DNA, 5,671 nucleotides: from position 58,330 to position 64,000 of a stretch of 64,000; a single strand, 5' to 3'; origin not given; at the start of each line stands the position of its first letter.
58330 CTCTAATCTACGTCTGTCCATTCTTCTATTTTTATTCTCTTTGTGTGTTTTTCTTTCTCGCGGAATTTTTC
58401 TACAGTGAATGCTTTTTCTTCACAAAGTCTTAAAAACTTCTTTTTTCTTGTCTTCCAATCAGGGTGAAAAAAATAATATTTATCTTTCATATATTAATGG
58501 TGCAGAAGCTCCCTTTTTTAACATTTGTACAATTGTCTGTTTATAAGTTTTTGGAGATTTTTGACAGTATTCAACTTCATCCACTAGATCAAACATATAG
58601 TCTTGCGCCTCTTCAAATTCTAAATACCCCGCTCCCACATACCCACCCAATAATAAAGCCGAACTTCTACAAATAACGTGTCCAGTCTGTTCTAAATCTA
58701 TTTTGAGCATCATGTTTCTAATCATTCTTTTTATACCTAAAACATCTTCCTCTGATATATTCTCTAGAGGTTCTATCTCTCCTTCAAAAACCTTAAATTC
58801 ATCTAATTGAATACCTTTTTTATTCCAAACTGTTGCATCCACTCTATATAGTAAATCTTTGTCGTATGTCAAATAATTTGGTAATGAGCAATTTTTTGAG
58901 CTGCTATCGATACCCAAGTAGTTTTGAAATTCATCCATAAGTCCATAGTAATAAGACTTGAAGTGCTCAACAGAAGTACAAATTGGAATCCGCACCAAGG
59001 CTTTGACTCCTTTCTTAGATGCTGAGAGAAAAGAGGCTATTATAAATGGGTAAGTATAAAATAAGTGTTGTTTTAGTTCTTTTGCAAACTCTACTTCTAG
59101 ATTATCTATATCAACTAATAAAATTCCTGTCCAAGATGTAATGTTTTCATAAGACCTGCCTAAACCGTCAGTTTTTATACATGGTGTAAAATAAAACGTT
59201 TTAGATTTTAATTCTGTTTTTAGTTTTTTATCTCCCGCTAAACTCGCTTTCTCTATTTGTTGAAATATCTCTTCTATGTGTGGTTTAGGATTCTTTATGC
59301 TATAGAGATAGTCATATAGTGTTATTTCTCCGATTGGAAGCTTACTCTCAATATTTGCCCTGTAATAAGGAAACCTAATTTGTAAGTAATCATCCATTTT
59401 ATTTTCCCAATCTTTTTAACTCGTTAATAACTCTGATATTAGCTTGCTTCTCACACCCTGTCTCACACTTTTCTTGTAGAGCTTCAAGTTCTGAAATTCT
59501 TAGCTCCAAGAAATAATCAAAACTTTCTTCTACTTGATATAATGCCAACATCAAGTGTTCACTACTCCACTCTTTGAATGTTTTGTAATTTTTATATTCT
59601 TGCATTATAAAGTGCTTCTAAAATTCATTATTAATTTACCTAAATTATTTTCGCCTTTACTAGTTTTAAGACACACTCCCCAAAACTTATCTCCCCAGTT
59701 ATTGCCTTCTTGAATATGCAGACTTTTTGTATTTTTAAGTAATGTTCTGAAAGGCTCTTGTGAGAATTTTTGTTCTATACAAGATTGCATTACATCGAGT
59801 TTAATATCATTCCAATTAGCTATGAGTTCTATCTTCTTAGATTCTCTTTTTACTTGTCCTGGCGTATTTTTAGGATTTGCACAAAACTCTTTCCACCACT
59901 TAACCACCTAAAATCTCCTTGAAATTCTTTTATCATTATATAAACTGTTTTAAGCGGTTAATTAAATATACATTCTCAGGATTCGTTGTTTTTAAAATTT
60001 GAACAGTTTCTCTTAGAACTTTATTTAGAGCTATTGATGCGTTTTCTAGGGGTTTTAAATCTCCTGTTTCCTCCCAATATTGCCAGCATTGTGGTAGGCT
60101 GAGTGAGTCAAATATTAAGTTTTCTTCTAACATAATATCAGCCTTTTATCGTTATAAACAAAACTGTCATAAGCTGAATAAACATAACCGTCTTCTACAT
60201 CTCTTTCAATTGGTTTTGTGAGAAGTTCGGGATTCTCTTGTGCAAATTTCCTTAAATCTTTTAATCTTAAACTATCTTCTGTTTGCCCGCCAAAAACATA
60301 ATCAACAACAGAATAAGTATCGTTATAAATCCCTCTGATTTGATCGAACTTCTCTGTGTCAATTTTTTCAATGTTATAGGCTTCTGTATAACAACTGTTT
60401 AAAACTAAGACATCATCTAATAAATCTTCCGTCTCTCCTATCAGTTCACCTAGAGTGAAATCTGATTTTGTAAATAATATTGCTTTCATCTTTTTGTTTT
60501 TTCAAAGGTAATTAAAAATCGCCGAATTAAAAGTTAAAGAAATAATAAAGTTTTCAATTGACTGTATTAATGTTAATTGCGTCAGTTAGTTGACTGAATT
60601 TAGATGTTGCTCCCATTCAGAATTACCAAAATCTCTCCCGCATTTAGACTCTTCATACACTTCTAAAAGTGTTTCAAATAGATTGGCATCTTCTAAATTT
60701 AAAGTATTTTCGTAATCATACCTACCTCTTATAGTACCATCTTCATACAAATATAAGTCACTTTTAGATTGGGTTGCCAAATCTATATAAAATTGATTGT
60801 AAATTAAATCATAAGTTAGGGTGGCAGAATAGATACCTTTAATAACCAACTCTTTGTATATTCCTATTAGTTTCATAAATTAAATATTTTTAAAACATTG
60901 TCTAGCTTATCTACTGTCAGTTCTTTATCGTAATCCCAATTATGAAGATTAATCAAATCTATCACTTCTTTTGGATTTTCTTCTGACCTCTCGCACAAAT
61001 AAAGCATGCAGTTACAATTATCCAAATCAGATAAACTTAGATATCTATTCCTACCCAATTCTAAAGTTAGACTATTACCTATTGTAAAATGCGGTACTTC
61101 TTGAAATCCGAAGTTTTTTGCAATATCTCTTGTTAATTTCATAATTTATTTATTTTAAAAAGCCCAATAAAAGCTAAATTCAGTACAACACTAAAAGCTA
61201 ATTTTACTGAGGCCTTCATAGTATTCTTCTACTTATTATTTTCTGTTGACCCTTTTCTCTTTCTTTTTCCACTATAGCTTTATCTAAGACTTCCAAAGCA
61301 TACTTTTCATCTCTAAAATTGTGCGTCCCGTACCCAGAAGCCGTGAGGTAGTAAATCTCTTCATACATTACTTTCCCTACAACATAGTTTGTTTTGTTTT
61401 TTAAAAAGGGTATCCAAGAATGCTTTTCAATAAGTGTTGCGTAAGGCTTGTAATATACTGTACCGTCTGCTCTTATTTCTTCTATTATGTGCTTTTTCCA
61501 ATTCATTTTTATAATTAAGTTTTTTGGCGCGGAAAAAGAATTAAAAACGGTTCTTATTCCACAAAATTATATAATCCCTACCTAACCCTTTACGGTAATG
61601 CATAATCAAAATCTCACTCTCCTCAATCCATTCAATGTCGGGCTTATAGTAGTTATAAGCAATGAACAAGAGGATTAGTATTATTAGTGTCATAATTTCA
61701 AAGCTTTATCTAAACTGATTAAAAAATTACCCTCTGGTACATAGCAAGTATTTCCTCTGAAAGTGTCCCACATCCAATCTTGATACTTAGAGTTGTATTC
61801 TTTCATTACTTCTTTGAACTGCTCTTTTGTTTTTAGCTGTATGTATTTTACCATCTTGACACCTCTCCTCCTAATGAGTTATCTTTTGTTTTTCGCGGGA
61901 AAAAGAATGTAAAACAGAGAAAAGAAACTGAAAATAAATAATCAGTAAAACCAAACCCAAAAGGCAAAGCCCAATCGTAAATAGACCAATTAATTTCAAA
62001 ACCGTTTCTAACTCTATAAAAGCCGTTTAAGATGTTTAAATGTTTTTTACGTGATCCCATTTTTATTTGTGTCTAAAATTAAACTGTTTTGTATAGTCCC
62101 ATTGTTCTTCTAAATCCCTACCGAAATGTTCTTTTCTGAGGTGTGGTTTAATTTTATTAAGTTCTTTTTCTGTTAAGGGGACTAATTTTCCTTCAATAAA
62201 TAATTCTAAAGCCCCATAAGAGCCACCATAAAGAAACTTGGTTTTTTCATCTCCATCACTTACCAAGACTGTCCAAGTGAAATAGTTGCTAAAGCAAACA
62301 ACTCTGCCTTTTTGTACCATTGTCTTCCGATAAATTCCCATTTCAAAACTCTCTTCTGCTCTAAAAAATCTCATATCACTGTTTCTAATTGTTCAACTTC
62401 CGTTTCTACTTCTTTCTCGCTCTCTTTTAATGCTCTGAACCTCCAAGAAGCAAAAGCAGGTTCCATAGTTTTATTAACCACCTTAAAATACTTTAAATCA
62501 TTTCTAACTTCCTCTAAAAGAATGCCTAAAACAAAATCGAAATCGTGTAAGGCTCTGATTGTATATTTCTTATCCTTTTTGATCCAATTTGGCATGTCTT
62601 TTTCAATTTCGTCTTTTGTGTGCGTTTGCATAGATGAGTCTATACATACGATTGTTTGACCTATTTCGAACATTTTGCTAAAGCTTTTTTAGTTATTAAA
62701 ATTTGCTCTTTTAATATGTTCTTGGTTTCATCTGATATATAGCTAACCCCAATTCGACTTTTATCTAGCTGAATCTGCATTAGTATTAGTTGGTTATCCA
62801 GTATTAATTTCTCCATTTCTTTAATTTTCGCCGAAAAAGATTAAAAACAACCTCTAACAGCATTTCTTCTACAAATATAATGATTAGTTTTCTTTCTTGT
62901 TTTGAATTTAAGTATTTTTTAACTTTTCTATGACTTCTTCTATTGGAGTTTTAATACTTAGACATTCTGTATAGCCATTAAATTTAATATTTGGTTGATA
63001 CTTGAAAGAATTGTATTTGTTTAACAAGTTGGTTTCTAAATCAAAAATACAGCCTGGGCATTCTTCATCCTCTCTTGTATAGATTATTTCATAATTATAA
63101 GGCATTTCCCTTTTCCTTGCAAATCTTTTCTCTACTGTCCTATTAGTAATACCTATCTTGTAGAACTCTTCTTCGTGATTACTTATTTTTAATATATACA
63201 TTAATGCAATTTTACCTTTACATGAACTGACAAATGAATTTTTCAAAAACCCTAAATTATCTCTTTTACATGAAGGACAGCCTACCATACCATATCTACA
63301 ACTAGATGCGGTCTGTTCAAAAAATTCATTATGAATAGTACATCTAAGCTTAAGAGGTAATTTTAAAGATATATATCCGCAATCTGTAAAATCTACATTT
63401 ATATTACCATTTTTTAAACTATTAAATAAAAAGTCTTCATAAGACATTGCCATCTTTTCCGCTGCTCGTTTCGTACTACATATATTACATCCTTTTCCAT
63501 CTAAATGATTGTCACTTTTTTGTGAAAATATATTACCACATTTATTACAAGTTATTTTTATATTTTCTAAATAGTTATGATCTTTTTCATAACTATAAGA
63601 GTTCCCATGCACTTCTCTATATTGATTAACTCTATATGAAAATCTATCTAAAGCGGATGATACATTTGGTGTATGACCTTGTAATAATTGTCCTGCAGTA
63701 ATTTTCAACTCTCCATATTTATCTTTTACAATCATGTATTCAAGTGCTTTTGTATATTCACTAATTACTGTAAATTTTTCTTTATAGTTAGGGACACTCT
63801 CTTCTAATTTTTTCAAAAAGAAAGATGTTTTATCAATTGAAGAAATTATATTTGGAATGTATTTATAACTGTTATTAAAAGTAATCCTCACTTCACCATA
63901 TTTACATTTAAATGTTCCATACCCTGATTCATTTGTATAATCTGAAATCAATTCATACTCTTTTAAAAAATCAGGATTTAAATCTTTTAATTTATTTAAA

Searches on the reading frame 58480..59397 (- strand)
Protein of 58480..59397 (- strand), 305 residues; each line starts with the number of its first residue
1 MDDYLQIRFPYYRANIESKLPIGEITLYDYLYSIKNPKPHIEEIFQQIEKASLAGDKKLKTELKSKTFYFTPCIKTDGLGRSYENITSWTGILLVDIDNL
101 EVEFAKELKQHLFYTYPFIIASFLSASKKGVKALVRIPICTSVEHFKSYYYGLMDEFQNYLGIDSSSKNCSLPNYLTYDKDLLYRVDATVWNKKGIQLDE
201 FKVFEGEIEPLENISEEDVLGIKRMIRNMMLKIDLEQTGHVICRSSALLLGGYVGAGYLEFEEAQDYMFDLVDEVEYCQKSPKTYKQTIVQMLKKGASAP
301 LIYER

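Call 11: search_protein_families(library=phrogs, proteins=[window:58480-59397:-], max_evalue=0.001)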
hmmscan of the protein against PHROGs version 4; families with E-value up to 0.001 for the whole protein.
window:58480-59397:- (305 aa): 3 families
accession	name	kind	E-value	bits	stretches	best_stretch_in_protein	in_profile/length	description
phrog_23402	-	unknown function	1.1e-61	210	1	6-298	5-293/301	-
phrog_28855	-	unknown function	1.1e-08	34.9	1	56-193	46-178/804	-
phrog_18375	-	DNA, RNA and nucleotide metabolism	2.6e-07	30.3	1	11-184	9-174/644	DNA primase/helicase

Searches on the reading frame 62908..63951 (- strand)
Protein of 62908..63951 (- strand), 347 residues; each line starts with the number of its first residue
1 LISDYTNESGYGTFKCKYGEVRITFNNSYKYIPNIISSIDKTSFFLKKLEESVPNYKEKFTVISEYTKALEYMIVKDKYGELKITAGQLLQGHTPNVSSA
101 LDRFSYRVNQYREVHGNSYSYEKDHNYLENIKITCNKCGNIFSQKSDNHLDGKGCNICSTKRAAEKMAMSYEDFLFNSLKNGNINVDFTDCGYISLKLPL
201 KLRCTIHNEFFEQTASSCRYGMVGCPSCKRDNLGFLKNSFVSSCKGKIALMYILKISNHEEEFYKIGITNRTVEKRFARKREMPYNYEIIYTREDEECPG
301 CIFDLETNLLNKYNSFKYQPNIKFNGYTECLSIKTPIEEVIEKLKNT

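Call 11: search_protein_families(library=phrogs, proteins=[window:62908-63951:-], max_evalue=0.001)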
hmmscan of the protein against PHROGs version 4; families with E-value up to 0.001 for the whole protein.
window:62908-63951:- (347 aa): 3 families
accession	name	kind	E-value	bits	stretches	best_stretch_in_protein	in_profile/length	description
phrog_681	-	DNA, RNA and nucleotide metabolism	2.8e-32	113.1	1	15-341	206-532/576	endonuclease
phrog_559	-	DNA, RNA and nucleotide metabolism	6e-13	49.4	1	2-195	142-336/607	HNH endonuclease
phrog_4605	-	unknown function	1.9e-10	41.8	1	108-164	53-111/151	-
